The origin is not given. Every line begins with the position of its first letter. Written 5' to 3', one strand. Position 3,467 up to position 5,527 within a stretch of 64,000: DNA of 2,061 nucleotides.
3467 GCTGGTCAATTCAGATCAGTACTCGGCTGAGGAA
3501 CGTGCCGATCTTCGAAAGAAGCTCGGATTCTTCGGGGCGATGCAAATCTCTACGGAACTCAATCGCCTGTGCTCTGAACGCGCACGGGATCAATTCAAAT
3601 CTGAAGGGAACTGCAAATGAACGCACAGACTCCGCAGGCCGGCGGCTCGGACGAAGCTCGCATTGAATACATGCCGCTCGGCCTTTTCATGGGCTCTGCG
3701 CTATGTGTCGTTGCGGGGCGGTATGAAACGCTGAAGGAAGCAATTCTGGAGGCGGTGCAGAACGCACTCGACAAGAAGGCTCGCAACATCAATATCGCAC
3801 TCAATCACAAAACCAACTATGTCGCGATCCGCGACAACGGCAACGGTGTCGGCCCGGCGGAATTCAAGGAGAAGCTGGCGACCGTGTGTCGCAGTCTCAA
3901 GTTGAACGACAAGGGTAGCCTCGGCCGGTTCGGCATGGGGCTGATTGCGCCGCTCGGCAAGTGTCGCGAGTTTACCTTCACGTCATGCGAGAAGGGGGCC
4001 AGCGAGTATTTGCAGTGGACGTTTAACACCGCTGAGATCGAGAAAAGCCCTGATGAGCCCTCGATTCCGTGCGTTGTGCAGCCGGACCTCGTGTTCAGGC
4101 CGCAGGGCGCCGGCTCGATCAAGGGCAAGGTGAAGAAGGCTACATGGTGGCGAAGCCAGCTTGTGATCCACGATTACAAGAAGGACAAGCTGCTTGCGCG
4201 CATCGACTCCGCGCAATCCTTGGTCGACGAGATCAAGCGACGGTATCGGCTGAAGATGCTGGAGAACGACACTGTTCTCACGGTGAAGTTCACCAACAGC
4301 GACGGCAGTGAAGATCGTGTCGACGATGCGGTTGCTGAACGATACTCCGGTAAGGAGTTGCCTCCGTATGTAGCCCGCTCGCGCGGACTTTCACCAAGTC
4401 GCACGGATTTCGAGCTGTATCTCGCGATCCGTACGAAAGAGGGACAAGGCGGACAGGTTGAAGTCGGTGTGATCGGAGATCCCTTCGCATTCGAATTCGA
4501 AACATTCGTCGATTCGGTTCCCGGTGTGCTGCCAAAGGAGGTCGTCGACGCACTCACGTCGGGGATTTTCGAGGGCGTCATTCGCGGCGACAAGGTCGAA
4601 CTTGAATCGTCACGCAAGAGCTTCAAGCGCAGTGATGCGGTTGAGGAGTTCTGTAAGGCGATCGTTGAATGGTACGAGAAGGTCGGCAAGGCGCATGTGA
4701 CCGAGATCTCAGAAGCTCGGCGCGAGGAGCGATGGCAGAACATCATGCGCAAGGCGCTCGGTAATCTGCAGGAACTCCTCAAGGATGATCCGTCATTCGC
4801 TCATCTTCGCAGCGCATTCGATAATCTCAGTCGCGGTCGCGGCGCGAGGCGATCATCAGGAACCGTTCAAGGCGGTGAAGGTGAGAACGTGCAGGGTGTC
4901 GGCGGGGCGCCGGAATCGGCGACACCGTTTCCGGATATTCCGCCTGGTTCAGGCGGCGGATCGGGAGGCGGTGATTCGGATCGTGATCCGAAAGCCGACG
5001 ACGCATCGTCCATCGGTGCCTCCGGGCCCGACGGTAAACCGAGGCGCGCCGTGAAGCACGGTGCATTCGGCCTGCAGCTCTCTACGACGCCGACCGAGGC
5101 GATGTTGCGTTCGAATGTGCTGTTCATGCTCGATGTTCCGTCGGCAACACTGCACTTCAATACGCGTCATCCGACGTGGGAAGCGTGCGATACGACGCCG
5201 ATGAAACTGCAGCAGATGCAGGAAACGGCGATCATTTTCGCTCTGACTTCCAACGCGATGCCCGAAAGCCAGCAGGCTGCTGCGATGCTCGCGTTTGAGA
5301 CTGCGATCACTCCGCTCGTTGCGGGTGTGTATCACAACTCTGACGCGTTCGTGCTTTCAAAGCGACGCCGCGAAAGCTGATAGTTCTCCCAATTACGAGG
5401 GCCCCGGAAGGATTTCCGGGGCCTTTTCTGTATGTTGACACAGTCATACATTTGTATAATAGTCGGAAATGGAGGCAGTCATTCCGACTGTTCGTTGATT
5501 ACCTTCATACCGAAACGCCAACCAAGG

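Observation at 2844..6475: Island with a GHKL/MORC-like ATPase and a ParB/sulfiredoxin-like protein, inserted between ptrB and alaS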

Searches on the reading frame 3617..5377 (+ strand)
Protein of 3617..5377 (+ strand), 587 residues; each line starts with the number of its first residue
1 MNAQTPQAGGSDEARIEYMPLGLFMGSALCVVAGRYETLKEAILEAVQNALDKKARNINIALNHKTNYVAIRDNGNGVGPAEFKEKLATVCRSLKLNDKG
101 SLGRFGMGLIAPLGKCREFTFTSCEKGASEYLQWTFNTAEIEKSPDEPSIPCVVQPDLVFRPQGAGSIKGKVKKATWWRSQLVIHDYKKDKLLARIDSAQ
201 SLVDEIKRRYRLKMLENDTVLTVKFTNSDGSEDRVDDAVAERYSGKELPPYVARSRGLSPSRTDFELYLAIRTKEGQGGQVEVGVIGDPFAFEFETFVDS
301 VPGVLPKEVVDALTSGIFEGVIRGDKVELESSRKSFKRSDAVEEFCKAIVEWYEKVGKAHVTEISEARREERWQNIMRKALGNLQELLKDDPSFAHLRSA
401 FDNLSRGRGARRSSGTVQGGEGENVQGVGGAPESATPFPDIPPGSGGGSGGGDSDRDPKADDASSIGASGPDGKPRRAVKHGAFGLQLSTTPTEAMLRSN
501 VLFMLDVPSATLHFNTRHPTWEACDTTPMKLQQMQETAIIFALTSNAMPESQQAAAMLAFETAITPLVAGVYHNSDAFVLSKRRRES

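Call 3: search_protein_families(library=pfam, proteins=[window:3617-5377:+], max_evalue=1)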
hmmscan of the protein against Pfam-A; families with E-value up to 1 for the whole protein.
window:3617-5377:+ (587 aa): 4 families
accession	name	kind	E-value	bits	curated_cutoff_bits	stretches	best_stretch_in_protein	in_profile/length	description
PF13589.12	HATPase_c_3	-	2.3e-17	63.7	25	1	38-141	2-110/137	Histidine kinase-, DNA gyrase B-, and HSP90-like ATPase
PF02518.31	HATPase_c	-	3.7e-05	24.6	26.4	1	37-109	4-77/111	Histidine kinase-, DNA gyrase B-, and HSP90-like ATPase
PF17835.6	NOG1_N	-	0.0059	17.2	22.9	1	353-403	101-152/160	NOG1 N-terminal helical domain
PF25064.1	ARM_TT21_5th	-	0.038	14.7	27.8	1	335-375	66-106/117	TT21 fifth ARM repeats domain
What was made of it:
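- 3662..4051 (+): ORF2 Bergerat-fold ATP-binding domain: N-box E45/N49/D52, G1 D73-G75-G77, G2 G103-F105-G106-G108. Pfam PF13589, E 2.3e-17 (call 3).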

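Call 4: search_protein_families(library=padloc, proteins=[window:3617-5377:+], max_evalue=1)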
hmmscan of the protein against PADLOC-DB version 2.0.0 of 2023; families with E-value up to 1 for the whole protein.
window:3617-5377:+ (587 aa): 4 families
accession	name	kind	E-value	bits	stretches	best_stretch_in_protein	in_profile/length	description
PDLC02204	MzaB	-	2.7e-07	27.4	1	41-137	27-127/500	-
PDLC03968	TmtA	-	5.2e-07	25.7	1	42-109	78-144/1486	-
PDLC03972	TmtA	-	0.0093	12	1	43-108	45-112/1302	-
PDLC03970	TmtA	-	0.021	10.7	1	42-108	65-127/1552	-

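Call 5: search_protein_families(library=ncbifam, proteins=[window:3617-5377:+], max_evalue=1)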
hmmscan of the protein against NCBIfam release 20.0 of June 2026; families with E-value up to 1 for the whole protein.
window:3617-5377:+ (587 aa): 14 families
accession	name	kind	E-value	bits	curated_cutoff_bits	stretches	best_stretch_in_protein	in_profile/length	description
NF041932.1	MzaB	equivalog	2.1e-09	36.3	850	1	41-137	14-114/480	MZA anti-phage system associated ATPase MzaB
NF047352.1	P_loop_sacsin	domain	4.5e-09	36.6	50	1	42-120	3-78/80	sacsin N-terminal ATP-binding-like domain-containing protein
NF010683.0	PRK14083.1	equivalog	1.7e-05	23.5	455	1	48-134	46-139/604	HSP90 family protein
TIGR00585.2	mutl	equivalog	3e-05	23.1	180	1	41-85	23-68/555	DNA mismatch repair endonuclease MutL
NF050001.1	restrict_BbrUII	equivalog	0.00014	20.5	550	1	43-93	25-74/659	BbrUII/HgiDII family restriction enzyme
NF000951.0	PRK00095.2-1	equivalog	0.00035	19.4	391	1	39-100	25-85/559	DNA mismatch repair endonuclease MutL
NF000953.0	PRK00095.2-4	equivalog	0.007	15.3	693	1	41-98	25-82/611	DNA mismatch repair endonuclease MutL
NF007007.0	PRK09470.1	equivalog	0.0078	15.2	486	1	31-100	348-419/463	envelope stress sensor histidine kinase CpxA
NF000949.0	PRK00095.1-2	equivalog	0.0095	15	750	1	42-88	30-77/634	DNA mismatch repair endonuclease MutL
NF003555.1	PRK05218.1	equivalog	0.01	14.3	371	1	47-93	50-96/614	molecular chaperone HtpG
TIGR02916.1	PEP_his_kin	equivalog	0.073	11.6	300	1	32-92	573-637/679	XrtA/PEP-CTERM system histidine kinase PrsK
NF000948.0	PRK00095.1-1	equivalog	0.14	11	701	1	43-87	27-72/625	DNA mismatch repair endonuclease MutL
NF000952.0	PRK00095.2-2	subfamily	0.14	10.6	840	1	43-83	27-68/623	DNA mismatch repair endonuclease MutL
NF000950.0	PRK00095.1-3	equivalog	0.17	10.3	756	1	44-87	29-73/641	DNA mismatch repair endonuclease MutL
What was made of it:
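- On MutL: TIGR00585 scores 23.1 bits against a cut-off of 180 (call 5).
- On HtpG/Hsp90: NF010683 scores 23.5 bits against 455, and NF003555 scores 14.3 against 371 (call 5).
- On Known defence systems in PADLOC v2.0.0 (Mza, Tiamat and others): NCBIfam MzaB scores 36 against a cut-off of 850 (call 5).
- Closest known: MutL. Different: TIGR00585 scores 23 bits against a cut-off of 180 (call 5).
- The HtpG equivalog models score far below their cut-offs: 23.5 against 455 bits (call 5).
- Tried and rejected: MutL and HtpG membership were also rejected on their model scores (call 5).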

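Call 6: search_protein_families(library=phrogs, proteins=[window:3617-5377:+], max_evalue=1)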
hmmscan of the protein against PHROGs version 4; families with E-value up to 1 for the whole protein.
window:3617-5377:+ (587 aa): 6 families
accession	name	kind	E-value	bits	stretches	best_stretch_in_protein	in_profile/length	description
phrog_6203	-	unknown function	1.6e-08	34.6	1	36-150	23-142/644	-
phrog_6077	-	unknown function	8.7e-05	22.8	1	39-110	18-82/366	-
phrog_2979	-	lysis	0.00024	20.9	1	56-128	67-138/846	RIIA lysis inhibitor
phrog_20506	-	unknown function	0.012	16.5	1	326-363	7-44/162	-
phrog_543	-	DNA, RNA and nucleotide metabolism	0.082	12.1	1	39-82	70-119/661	DNA topoisomerase II large subunit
phrog_23723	-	unknown function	0.18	11.2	1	57-110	171-224/932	-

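Call 7: find_homologous_proteins(query=window:3617-5377:+)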
Query window:3617-5377:+ (587 aa): 18 proteins with E <= 0.001 among 8000 candidates.
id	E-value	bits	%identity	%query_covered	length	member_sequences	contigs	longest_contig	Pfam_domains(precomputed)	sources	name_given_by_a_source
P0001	0.0e+0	1262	95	100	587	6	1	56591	PF13589.13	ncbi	-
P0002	0.0e+0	1100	84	100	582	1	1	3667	PF13589.13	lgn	-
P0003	4.8e-227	773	61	98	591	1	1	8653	PF13589.13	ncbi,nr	ncbi:MAG: ATP-binding protein [Candidatus Pacebacteria bacterium]|nr:ATP-binding protein [Candidatus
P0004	1.3e-108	382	38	95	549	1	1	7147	PF13589.13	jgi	-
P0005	1.5e-93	333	37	95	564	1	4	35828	PF02518.32,PF13589.13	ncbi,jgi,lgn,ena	-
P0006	3.0e-90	322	35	91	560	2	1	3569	PF02518.32,PF13589.13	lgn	-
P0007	3.4e-90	322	35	91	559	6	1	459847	PF02518.32,PF13589.13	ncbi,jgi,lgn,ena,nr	ncbi:MAG TPA: ATP-binding protein [Candidatus Paceibacterota bacterium]|nr:ATP-binding protein [Cand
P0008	7.3e-88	314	36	90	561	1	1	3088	PF02518.32,PF13589.13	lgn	-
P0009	1.4e-86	310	35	93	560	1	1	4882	PF02518.32,PF13589.13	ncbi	-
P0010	1.4e-77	280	36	91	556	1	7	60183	PF13589.13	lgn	-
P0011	1.6e-77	280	35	88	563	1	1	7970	PF02518.32,PF13589.13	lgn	-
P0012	1.7e-66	243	33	91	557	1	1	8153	PF13589.13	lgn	-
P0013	2.1e-63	233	30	90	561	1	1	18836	PF02518.32,PF13589.13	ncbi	-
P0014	2.4e-63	233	35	66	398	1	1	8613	PF02518.32,PF13589.13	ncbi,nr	ncbi:MAG: ATP-binding protein, partial [Candidatus Parcubacteria bacterium]|nr:ATP-binding protein [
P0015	9.2e-61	224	30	94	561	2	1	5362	PF13589.13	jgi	-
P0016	8.8e-54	201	27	94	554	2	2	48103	PF13589.13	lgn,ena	-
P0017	1.3e-41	161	29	86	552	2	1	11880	PF13589.13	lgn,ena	-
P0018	2.8e-33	134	28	89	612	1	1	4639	PF13589.13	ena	-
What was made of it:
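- The word-indexed search of 5.8 billion proteins found only 18 clusters (call 7).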

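Call 9: find_encoding_contigs(protein=P0003, flank=8000, max_places=3)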
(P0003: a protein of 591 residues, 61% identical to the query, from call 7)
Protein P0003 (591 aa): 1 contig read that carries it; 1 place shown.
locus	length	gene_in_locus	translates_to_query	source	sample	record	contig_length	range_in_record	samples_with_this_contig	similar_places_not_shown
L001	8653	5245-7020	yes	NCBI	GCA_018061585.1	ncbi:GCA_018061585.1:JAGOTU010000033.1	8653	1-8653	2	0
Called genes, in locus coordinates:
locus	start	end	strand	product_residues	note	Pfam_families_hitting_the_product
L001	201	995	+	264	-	PF12705:PDDEXK_1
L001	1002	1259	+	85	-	PF01035:DNA_binding_1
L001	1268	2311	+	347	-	PF00248:Aldo_ket_red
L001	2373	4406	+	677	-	PF02897:Peptidase_S9_N, PF00326:Peptidase_S9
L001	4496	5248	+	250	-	-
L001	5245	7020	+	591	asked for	PF13589:HATPase_c_3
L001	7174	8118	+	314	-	-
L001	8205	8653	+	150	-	PF01411:tRNA-synt_2c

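Call 10: find_encoding_contigs(protein=P0007, flank=8000, max_places=3)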
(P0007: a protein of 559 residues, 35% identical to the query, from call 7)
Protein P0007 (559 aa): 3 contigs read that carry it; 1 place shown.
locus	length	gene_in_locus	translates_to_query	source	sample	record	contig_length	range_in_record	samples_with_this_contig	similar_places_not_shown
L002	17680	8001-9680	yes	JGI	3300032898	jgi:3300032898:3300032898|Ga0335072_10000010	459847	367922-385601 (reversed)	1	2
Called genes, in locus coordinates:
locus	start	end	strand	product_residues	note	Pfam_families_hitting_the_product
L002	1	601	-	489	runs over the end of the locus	PF03571:Peptidase_M49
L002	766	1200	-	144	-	-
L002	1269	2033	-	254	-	PF07826:IMP_cyclohyd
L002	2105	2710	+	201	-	PF00485:PRK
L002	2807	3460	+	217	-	-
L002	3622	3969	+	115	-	-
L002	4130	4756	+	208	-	-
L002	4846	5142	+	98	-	-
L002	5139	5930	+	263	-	PF13643:DUF4145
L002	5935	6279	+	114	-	-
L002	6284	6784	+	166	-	-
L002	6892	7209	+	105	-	-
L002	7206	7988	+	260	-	-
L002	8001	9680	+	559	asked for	PF02518:HATPase_c (faint), PF13589:HATPase_c_3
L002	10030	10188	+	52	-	-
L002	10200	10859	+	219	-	PF09851:SHOCT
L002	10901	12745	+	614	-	PF00239:Resolvase, PF07508:Recombinase (weak), PF13408:Zn_ribbon_recom (weak)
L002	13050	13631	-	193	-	-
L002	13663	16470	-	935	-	PF07693:KAP_NTPase, PF13401:AAA_22 (faint)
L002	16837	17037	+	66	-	-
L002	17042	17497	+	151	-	-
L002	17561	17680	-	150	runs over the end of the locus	-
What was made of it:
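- In L002 the pair lies about 1.2 kb upstream of a large serine recombinase gene, with SHOCT and KAP NTPase genes nearby (call 10).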

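Call 11: find_encoding_contigs(protein=P0005, flank=8000, max_places=3)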
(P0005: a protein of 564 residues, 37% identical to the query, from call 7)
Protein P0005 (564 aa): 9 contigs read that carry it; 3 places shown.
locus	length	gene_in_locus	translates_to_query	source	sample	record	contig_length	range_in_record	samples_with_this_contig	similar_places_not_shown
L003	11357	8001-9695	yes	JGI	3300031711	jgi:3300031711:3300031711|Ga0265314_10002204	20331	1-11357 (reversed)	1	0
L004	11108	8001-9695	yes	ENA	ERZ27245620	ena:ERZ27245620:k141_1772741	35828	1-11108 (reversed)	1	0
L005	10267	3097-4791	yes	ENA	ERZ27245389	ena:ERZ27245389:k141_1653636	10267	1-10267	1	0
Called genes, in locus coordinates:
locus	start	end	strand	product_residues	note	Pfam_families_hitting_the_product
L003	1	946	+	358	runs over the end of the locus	PF02540:NAD_synthase (faint), PF03054:tRNA_Me_trans, PF20259:tRNA_Me_trans_M, PF20258:tRNA_Me_trans_C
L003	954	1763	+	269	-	PF03477:ATP-cone, PF04471:Mrr_cat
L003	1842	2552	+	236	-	PF23951:DUF7282 (weak)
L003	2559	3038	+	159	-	PF02308:MgtC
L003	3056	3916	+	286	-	PF12705:PDDEXK_1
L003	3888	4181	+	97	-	PF01035:DNA_binding_1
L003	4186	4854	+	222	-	PF03167:UDG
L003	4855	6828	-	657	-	PF05649:Peptidase_M13_N, PF01431:Peptidase_M13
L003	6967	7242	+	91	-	-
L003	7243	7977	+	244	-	-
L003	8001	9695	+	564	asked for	PF02518:HATPase_c (faint), PF13589:HATPase_c_3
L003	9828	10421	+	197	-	-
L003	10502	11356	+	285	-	?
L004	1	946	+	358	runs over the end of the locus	PF02540:NAD_synthase (faint), PF03054:tRNA_Me_trans, PF20259:tRNA_Me_trans_M, PF20258:tRNA_Me_trans_C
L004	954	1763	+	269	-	PF03477:ATP-cone, PF04471:Mrr_cat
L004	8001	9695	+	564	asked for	PF02518:HATPase_c (faint), PF13589:HATPase_c_3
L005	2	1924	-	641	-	?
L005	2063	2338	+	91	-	-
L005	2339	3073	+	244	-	-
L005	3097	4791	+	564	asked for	PF02518:HATPase_c (faint), PF13589:HATPase_c_3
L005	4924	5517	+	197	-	-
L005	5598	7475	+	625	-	PF01411:tRNA-synt_2c, PF07973:tRNA_SAD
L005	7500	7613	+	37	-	-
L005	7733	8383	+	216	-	PF00364:Biotin_lipoyl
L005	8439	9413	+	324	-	-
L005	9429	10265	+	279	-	?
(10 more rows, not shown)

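Call 13: find_encoding_contigs(protein=P0010, flank=8000, max_places=2)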
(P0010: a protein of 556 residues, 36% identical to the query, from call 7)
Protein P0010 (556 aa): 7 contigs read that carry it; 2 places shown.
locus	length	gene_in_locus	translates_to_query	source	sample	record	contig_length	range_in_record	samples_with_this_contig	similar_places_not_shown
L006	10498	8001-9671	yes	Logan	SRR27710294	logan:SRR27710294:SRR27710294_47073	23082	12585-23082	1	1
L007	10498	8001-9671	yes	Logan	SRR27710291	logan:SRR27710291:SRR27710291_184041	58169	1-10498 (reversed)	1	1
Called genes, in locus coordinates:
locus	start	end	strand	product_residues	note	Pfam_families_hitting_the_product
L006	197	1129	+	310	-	PF02899:Phage_int_SAM_1, PF13495:Phage_int_SAM_4, PF00589:Phage_integrase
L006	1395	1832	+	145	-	-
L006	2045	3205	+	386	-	PF00270:DEAD, PF04851:ResIII (weak), PF00271:Helicase_C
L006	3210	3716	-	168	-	PF01590:GAF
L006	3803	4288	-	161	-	PF01740:STAS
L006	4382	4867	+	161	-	-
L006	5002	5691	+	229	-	PF00215:OMPdecase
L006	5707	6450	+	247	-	-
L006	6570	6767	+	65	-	-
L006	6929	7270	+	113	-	-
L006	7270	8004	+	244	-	-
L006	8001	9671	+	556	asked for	PF13589:HATPase_c_3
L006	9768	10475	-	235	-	PF01406:tRNA-synt_1e, PF09190:DALR_2 (faint), PF23493:CysS_C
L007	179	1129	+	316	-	PF02899:Phage_int_SAM_1, PF13495:Phage_int_SAM_4, PF00589:Phage_integrase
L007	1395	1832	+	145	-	-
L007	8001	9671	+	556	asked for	PF13589:HATPase_c_3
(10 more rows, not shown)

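Call 14: find_encoding_contigs(protein=P0016, flank=8000, max_places=2)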
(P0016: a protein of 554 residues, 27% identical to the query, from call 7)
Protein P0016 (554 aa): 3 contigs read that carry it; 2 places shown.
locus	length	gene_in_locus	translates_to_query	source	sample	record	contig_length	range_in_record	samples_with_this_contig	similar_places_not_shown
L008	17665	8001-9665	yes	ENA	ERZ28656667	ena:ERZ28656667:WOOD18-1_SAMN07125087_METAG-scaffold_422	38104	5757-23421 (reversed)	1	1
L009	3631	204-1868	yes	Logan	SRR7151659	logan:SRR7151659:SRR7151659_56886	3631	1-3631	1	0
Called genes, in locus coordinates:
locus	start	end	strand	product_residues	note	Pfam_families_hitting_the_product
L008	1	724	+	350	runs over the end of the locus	PF01368:DHH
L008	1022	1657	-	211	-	-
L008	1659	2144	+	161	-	-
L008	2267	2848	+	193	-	PF00293:NUDIX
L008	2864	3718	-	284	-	-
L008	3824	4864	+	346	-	PF18911:PKD_4 (faint)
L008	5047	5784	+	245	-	-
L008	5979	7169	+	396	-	-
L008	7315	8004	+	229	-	-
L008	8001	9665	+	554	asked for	PF13589:HATPase_c_3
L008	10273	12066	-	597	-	PF07973:tRNA_SAD (weak), PF00587:tRNA-synt_2b, PF03129:HGTP_anticodon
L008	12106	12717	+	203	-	PF13274:SocA_Panacea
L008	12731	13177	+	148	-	-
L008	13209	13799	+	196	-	-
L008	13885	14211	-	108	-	-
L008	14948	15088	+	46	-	-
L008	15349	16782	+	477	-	PF02371:Transposase_20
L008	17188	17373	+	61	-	-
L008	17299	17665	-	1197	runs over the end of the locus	PF02811:PHP, PF07733:DNA_pol3_alpha, PF17657:DNA_pol3_finger, PF14579:HHH_6, PF01336:tRNA_anti-codon (weak)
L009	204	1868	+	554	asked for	PF13589:HATPase_c_3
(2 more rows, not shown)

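Call 15: find_encoding_contigs(protein=P0013, flank=8000, max_places=2)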
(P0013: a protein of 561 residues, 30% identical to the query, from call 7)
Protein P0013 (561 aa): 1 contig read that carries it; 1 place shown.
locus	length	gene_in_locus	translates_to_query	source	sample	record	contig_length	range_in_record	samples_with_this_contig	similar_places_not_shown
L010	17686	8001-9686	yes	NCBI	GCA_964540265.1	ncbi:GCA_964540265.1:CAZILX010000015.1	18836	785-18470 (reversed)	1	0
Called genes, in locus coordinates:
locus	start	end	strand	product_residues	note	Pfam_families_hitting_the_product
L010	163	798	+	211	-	-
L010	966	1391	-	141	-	PF08818:DUF1801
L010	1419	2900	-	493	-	PF13687:DUF4153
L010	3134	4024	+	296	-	PF00892:EamA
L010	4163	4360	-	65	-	PF00313:CSD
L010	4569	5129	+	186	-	PF04542:Sigma70_r2, PF08281:Sigma70_r4_2, PF04545:Sigma70_r4 (weak)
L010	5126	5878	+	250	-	-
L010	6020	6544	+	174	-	-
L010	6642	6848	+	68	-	PF09834:DUF2061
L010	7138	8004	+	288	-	-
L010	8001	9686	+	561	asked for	PF02518:HATPase_c (weak), PF13589:HATPase_c_3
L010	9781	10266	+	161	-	PF00903:Glyoxalase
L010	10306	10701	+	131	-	PF00903:Glyoxalase (weak), PF22677:Ble-like_N (weak)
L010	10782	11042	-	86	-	PF18908:DUF5663 (weak)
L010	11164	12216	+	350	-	PF04041:Glyco_hydro_130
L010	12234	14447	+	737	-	PF13439:Glyco_transf_4, PF00534:Glycos_transf_1, PF13692:Glyco_trans_1_4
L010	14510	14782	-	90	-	PF00216:Bac_DNA_binding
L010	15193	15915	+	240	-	-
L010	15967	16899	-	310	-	PF13240:Zn_Ribbon_1 (weak)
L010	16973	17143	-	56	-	-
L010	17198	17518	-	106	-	-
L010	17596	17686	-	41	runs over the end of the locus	-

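Call 18: search_solved_structures(query=window:3617-5377:+, max_evalue=1)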
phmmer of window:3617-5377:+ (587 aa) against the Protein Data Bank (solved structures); distinct sequences matched with E-value up to 1: 5.
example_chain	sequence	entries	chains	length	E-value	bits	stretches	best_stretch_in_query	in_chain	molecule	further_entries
1ea6_A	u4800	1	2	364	0.14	14.2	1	38-145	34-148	PMS1 PROTEIN HOMOLOG 2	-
1h7s_A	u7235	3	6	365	0.14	14.2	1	38-145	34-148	PMS1 PROTEIN HOMOLOG 2 | MISMATCH REPAIR ENDONUCLEASE PMS2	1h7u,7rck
7rcb_A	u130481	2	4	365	0.14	14.2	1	38-145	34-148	Mismatch repair endonuclease PMS2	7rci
9s89_A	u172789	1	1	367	0.14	14.2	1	38-145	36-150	Mismatch repair endonuclease PMS2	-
6mfq_A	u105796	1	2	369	0.15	14.1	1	38-145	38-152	Mismatch repair endonuclease PMS2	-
